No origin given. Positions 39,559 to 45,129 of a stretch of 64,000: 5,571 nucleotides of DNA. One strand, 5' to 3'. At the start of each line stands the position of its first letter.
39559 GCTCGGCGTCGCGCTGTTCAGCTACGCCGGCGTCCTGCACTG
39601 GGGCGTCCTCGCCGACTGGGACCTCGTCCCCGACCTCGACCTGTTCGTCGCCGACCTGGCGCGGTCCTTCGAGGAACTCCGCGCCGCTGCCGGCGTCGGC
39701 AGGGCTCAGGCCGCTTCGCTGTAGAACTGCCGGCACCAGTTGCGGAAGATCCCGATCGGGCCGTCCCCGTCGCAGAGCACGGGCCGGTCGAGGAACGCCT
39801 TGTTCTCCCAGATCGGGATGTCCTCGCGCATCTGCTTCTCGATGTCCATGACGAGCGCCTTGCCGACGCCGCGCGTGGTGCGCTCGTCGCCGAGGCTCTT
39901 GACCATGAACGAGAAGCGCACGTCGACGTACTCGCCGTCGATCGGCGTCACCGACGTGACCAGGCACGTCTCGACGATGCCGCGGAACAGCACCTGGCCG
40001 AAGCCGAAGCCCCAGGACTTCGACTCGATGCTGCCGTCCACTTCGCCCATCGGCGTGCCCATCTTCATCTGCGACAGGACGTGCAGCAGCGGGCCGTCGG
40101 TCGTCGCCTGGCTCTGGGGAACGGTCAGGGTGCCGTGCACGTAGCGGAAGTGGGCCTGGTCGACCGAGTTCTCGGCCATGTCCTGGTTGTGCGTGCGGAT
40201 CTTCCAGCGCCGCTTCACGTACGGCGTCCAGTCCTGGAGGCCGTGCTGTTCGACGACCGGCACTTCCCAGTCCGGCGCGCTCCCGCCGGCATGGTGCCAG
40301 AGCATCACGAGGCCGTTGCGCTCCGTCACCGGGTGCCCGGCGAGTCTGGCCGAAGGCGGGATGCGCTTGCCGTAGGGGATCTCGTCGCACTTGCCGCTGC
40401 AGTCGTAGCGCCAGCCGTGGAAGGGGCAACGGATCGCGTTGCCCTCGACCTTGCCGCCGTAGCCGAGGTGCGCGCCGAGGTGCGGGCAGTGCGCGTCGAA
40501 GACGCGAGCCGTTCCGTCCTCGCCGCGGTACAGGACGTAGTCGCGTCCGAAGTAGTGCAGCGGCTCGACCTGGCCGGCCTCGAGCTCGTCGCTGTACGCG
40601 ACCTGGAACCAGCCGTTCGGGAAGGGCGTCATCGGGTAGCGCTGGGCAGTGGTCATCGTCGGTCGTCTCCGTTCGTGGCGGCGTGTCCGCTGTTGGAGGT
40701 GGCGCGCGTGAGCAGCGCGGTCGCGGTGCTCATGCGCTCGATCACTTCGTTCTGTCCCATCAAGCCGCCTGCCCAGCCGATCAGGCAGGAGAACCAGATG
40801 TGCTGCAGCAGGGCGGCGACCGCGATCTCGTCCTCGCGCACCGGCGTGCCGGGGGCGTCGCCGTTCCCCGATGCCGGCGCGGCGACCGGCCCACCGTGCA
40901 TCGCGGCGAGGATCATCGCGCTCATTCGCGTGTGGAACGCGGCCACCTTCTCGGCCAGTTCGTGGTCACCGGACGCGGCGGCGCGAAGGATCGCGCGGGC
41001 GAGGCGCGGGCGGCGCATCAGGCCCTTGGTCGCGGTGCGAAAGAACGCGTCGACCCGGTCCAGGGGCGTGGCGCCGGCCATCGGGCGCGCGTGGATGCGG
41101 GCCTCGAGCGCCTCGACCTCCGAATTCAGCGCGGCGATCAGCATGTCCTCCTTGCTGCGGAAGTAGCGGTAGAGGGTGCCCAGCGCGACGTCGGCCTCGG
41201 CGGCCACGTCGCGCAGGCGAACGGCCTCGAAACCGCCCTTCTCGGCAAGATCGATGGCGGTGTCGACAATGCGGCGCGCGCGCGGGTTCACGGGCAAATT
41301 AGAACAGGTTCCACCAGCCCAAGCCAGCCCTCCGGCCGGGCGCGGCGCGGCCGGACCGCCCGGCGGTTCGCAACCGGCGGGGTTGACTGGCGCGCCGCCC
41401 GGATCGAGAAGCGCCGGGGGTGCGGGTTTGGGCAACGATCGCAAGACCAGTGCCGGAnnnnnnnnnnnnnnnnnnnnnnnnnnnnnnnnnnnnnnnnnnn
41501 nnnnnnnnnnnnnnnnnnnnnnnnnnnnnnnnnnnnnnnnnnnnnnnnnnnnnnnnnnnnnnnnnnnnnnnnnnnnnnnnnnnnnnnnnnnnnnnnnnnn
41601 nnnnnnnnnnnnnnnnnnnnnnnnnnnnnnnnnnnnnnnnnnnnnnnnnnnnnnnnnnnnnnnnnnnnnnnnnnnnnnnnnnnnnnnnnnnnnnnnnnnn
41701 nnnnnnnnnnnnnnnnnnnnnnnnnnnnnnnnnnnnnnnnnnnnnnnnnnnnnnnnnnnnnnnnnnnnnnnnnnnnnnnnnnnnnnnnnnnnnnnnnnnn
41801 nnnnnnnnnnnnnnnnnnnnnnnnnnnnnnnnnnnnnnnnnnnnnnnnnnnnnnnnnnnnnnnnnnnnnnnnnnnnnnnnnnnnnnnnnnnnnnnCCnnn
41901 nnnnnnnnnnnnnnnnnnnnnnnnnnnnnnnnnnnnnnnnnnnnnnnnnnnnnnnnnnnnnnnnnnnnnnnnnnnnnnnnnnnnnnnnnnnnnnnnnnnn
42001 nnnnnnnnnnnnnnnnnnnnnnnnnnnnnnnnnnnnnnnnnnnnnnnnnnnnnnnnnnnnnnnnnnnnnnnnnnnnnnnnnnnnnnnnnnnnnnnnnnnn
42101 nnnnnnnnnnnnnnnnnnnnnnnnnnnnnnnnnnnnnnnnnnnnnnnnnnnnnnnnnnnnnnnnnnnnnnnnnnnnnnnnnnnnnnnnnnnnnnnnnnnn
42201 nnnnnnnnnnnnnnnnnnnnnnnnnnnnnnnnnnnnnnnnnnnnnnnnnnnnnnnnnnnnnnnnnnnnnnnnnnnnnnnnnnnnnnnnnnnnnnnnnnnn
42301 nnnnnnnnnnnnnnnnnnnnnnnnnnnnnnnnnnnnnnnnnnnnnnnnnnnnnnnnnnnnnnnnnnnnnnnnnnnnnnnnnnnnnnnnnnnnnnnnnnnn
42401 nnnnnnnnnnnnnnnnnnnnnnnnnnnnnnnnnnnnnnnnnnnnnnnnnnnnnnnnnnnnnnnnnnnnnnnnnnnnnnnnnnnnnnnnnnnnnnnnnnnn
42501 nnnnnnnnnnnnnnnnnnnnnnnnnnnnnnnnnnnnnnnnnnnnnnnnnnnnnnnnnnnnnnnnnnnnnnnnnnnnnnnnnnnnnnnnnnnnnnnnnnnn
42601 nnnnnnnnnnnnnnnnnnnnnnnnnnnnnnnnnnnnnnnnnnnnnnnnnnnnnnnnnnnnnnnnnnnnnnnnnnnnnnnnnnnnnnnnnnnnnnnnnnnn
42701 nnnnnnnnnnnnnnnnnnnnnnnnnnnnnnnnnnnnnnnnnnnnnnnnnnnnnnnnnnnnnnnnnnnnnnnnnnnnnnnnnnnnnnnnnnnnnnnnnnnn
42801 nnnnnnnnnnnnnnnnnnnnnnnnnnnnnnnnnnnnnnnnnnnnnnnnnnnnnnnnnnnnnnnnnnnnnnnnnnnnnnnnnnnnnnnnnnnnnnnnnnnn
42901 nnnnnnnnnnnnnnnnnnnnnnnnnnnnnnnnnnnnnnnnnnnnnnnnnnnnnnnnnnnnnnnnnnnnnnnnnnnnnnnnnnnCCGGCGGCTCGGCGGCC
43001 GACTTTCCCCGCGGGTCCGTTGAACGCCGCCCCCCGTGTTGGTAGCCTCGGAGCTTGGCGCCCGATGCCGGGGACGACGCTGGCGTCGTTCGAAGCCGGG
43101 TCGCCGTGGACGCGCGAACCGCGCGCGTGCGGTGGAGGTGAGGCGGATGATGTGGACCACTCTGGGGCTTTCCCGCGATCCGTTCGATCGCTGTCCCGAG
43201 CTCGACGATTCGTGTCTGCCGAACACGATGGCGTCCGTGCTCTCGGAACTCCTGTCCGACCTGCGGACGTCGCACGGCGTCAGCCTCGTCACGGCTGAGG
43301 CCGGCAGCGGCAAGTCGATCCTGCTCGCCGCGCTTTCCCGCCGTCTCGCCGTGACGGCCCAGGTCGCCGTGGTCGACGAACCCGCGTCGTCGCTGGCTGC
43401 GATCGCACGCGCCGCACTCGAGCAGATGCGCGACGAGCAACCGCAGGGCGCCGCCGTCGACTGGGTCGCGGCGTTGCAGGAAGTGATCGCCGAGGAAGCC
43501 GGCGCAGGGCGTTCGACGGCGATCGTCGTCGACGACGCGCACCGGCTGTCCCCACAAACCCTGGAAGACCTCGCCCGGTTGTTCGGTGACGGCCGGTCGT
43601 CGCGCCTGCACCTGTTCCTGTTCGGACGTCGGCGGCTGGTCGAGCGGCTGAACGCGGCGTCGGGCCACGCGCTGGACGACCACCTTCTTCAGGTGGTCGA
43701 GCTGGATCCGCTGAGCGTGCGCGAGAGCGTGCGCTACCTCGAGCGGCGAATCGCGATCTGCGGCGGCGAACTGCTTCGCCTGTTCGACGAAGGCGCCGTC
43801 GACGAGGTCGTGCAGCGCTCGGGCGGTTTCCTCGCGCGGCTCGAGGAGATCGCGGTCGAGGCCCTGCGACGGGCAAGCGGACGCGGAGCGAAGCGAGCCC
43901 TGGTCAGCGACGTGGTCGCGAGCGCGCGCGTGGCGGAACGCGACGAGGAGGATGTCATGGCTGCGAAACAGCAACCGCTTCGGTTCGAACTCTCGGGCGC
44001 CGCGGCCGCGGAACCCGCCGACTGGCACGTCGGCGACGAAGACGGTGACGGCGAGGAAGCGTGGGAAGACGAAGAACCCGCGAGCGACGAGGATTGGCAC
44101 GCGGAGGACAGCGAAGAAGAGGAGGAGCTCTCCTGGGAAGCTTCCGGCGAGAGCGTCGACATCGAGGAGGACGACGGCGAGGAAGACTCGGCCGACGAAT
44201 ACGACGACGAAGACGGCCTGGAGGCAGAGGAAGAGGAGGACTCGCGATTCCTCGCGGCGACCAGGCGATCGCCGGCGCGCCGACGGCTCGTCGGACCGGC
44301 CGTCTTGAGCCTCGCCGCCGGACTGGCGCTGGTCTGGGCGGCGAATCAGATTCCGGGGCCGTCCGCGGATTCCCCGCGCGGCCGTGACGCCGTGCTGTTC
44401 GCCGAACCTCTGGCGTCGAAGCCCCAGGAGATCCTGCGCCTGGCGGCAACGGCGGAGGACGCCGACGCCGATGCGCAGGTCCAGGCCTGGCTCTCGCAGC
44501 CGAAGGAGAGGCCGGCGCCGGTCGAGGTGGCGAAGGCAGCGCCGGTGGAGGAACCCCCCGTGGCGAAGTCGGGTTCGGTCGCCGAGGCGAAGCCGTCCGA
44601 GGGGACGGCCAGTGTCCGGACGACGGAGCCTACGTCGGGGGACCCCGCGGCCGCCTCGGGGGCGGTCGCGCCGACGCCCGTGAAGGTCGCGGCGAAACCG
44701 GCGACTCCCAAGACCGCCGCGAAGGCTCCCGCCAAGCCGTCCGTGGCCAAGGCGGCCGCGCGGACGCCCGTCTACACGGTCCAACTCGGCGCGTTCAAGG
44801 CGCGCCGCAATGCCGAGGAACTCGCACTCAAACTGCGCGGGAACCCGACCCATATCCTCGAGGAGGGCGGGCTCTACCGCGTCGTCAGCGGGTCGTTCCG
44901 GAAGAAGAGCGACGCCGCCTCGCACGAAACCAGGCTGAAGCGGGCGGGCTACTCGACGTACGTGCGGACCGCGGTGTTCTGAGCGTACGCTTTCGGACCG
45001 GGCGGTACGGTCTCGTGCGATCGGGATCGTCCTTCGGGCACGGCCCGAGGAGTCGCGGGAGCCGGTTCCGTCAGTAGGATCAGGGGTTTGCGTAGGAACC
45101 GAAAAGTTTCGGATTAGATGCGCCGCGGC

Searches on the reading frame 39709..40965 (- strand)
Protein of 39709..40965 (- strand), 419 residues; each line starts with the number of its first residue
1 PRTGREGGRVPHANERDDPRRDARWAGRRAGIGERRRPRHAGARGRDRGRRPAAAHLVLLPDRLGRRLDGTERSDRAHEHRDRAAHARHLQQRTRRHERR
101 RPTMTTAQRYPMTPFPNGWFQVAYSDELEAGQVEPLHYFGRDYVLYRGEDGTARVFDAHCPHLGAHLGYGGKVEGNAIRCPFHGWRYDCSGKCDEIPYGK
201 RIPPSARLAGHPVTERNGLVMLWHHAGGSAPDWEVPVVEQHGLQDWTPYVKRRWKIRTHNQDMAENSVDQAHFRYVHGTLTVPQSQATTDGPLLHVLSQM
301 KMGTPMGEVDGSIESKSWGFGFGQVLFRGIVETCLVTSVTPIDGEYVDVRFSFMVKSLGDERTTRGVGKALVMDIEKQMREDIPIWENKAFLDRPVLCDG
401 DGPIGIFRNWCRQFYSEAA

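Call 41: search_protein_families(library=pfam, proteins=[window:39709-40965:-], max_evalue=0.001)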
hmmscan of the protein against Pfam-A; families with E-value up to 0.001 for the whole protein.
window:39709-40965:- (419 aa): 2 families
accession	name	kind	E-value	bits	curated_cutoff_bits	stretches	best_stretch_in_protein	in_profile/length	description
PF19298.5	KshA_C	-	3e-36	125.9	23.3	1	222-415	1-207/207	3-Ketosteroid 9alpha-hydroxylase C-terminal domain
PF00355.32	Rieske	-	3.9e-22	78.4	20.3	1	119-202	2-84/88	Rieske [2Fe-2S] domain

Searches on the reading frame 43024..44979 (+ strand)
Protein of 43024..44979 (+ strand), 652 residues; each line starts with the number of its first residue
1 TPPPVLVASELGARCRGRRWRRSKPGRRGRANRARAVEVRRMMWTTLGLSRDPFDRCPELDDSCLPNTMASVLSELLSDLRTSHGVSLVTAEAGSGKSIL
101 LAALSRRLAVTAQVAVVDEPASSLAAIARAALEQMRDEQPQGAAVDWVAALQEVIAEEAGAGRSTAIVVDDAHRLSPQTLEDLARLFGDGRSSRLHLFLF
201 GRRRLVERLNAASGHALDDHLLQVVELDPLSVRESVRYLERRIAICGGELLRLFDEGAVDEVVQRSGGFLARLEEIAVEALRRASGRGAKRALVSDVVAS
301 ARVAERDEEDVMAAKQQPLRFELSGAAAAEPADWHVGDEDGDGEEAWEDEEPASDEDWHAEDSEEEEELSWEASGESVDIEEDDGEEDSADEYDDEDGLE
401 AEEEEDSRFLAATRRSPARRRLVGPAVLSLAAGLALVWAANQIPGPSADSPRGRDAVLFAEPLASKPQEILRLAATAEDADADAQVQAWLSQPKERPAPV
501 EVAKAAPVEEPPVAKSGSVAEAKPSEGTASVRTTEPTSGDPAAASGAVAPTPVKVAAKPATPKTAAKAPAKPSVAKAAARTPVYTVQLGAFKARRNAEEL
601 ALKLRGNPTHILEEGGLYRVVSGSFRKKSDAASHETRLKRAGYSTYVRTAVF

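Call 41: search_protein_families(library=pfam, proteins=[window:43024-44979:+], max_evalue=0.001)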
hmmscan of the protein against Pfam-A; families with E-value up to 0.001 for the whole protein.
window:43024-44979:+ (652 aa): 5 families
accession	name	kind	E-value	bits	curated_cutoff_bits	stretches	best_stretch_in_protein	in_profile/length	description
PF13401.12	AAA_22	-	9.9e-15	55.5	27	1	83-209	4-130/130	AAA domain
PF05036.18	SPOR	-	1.6e-12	48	21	1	584-649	5-76/76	SPOR domain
PF13191.12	AAA_16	-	1e-07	33.1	32.6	1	73-198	12-165/167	AAA ATPase domain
PF13604.12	AAA_30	-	7e-05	23.1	27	1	81-187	14-112/191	AAA domain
PF25199.1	nSTAND_NTPase5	-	0.00011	22.5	34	1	78-201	35-132/145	Novel STAND NTPase 5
